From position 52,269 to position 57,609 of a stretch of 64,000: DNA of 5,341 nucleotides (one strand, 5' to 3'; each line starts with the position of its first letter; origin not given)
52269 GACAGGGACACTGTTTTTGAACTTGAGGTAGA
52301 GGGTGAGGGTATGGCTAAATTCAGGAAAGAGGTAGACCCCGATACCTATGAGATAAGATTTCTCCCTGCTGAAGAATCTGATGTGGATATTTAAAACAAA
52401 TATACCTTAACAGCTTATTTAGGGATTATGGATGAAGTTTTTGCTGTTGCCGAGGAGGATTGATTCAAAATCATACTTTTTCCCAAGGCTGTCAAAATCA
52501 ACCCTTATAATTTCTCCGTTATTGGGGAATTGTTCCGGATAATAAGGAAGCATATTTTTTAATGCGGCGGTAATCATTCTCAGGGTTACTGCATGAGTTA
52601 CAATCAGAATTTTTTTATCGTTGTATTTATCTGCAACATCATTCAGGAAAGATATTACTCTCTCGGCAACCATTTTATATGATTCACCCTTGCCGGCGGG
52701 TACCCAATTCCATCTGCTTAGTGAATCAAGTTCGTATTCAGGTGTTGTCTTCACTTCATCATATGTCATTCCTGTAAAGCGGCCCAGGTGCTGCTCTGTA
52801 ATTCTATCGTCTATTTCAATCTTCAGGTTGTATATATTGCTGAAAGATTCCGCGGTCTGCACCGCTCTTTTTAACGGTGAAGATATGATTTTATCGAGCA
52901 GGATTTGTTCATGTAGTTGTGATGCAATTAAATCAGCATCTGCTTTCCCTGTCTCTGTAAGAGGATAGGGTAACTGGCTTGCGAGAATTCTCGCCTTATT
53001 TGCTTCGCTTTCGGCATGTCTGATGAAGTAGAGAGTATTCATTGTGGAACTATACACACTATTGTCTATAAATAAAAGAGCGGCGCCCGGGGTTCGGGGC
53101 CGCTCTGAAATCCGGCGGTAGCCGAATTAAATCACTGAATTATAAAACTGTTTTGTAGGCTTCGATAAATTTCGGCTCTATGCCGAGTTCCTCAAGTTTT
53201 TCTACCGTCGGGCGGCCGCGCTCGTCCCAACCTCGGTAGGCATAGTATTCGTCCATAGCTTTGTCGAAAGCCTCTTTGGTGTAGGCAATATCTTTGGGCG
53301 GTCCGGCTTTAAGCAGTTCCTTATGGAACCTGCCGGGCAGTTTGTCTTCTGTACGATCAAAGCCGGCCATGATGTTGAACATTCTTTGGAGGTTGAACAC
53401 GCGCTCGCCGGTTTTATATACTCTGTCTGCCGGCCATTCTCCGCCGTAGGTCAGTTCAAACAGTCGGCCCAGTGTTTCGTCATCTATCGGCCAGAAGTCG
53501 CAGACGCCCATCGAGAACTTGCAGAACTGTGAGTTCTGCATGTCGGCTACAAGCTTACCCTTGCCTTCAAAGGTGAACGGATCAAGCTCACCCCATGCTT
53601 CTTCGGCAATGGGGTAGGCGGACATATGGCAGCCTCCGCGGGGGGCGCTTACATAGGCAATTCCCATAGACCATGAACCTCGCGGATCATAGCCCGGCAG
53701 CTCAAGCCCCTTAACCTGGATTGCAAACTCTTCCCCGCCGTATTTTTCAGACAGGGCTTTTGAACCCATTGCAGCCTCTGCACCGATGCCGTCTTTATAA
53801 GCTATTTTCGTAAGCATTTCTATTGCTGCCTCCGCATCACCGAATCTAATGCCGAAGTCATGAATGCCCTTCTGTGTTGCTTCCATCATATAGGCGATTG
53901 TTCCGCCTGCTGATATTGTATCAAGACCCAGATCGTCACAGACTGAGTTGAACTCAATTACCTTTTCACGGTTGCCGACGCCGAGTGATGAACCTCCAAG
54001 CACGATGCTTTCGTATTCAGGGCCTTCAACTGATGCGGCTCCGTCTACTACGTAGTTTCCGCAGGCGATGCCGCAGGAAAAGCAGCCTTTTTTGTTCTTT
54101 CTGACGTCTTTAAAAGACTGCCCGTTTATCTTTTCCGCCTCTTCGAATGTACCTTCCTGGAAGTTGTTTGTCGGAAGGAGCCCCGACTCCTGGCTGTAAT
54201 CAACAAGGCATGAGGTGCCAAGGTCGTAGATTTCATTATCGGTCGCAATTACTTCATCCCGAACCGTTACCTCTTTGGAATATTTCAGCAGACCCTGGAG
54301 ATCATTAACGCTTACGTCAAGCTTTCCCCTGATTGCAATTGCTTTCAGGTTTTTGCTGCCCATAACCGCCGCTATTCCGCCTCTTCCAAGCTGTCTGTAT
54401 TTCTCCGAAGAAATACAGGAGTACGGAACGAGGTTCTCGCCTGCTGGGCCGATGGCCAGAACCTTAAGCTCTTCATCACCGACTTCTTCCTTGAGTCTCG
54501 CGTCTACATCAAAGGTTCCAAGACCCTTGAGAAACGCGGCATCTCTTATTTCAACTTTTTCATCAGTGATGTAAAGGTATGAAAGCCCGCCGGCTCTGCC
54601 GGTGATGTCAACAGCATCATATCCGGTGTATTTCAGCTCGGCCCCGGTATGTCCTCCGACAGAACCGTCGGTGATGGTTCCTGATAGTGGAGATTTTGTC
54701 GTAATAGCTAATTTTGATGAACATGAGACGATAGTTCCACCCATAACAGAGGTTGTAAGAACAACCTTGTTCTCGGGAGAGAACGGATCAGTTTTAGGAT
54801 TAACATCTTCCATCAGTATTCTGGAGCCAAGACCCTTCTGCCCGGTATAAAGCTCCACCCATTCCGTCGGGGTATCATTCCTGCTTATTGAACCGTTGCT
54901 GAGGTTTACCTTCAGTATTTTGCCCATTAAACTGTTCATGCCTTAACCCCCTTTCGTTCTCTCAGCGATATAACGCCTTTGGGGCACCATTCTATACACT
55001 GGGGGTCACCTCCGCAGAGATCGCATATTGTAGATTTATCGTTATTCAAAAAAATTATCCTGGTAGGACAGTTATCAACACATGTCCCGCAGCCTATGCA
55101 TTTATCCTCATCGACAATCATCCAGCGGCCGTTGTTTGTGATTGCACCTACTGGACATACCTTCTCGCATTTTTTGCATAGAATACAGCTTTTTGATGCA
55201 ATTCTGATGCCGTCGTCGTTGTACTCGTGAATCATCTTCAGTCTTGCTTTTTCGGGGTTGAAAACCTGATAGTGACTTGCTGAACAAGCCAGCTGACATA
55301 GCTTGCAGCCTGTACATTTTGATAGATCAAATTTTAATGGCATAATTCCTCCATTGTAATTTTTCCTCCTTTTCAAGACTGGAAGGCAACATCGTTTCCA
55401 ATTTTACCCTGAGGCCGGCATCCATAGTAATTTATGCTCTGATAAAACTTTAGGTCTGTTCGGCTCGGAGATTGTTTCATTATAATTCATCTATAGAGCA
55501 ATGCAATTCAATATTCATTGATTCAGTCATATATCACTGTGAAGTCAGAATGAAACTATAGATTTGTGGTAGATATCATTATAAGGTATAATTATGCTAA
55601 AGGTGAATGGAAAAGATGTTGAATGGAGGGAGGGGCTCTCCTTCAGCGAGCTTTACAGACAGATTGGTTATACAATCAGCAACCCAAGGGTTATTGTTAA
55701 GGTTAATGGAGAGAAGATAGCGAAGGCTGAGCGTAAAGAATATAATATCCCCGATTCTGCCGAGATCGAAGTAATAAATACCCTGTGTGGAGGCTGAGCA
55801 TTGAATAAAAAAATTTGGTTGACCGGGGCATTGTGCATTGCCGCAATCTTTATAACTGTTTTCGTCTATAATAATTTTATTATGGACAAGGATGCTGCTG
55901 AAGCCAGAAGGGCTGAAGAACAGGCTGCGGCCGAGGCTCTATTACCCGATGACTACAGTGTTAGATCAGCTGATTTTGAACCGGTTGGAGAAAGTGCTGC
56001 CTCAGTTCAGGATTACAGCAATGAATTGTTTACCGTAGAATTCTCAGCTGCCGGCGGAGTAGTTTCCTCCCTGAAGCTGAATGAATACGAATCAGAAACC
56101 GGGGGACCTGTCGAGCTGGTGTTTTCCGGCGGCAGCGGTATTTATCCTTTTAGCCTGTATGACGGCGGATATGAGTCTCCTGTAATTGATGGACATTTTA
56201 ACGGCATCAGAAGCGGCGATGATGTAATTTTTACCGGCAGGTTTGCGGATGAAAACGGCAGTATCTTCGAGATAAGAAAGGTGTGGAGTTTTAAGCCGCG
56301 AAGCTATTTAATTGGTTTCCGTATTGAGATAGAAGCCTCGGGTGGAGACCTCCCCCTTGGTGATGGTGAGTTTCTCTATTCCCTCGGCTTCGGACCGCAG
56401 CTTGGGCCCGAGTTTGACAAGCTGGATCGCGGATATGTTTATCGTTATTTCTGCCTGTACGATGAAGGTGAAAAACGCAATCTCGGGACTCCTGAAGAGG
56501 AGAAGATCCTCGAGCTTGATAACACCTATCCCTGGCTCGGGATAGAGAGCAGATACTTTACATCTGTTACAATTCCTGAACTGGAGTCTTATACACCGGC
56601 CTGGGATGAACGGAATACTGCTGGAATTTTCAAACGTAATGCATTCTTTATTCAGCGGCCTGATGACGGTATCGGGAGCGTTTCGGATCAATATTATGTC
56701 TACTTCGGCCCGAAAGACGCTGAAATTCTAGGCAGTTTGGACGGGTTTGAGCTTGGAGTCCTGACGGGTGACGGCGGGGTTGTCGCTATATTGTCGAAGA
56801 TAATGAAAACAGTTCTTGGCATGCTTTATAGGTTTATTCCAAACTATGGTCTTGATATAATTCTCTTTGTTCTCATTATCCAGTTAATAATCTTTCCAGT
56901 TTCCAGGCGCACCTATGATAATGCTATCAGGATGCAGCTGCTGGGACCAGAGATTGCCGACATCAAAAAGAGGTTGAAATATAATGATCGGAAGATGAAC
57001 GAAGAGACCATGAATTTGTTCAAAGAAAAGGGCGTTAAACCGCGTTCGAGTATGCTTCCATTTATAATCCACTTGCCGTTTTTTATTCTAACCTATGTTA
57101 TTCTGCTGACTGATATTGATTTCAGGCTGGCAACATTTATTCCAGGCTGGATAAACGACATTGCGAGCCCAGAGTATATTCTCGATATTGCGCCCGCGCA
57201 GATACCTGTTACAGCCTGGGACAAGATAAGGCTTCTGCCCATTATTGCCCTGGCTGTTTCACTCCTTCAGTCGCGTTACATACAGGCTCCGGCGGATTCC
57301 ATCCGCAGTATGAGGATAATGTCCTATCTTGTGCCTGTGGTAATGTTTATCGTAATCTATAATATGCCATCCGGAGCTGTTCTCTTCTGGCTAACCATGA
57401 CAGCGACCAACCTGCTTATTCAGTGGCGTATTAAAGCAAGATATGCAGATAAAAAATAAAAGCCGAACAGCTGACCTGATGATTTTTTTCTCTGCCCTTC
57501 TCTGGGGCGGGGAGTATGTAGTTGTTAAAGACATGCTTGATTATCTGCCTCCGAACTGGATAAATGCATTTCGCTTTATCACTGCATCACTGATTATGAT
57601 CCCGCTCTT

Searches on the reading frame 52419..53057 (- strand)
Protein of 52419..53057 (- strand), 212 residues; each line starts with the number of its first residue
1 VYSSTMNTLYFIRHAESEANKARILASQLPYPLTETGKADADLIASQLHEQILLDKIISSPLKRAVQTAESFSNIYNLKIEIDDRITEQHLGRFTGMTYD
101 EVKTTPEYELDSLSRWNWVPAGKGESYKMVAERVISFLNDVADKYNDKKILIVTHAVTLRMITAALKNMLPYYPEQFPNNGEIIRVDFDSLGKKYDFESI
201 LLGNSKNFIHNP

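Call 34: search_protein_families(library=pfam, proteins=[window:52419-53057:-], max_evalue=0.00001)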
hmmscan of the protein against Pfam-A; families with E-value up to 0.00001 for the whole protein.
window:52419-53057:- (212 aa): 1 family
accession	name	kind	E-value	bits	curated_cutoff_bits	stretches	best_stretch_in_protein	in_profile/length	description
PF00300.27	His_Phos_1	-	2.2e-42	145.4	21.7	1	9-190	1-183/194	Histidine phosphatase superfamily (branch 1)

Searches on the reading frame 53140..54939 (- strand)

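Call 34: search_protein_families(library=pfam, proteins=[window:53140-54939:-], max_evalue=0.00001)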
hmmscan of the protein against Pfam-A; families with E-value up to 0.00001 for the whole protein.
window:53140-54939:- (599 aa): 2 families
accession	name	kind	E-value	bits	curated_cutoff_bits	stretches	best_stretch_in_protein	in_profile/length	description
PF01314.23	AFOR_C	-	6.9e-119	397.9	27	1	234-587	17-385/385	Aldehyde ferredoxin oxidoreductase, domains 2 & 3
PF02730.20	AFOR_N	-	1.9e-70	237.1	29.8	1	6-205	1-198/199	Aldehyde ferredoxin oxidoreductase, N-terminal domain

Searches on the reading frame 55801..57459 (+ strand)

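Call 34: search_protein_families(library=pfam, proteins=[window:55801-57459:+], max_evalue=0.00001)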
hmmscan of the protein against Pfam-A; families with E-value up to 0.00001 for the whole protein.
window:55801-57459:+ (552 aa): 2 families
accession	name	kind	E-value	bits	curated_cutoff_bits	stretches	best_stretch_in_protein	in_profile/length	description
PF02096.25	60KD_IMP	-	1.2e-35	123.3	35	1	349-545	1-162/163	60Kd inner membrane protein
PF14849.12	YidC_periplas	-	9e-11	42.6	24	1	74-333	6-278/283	YidC periplasmic domain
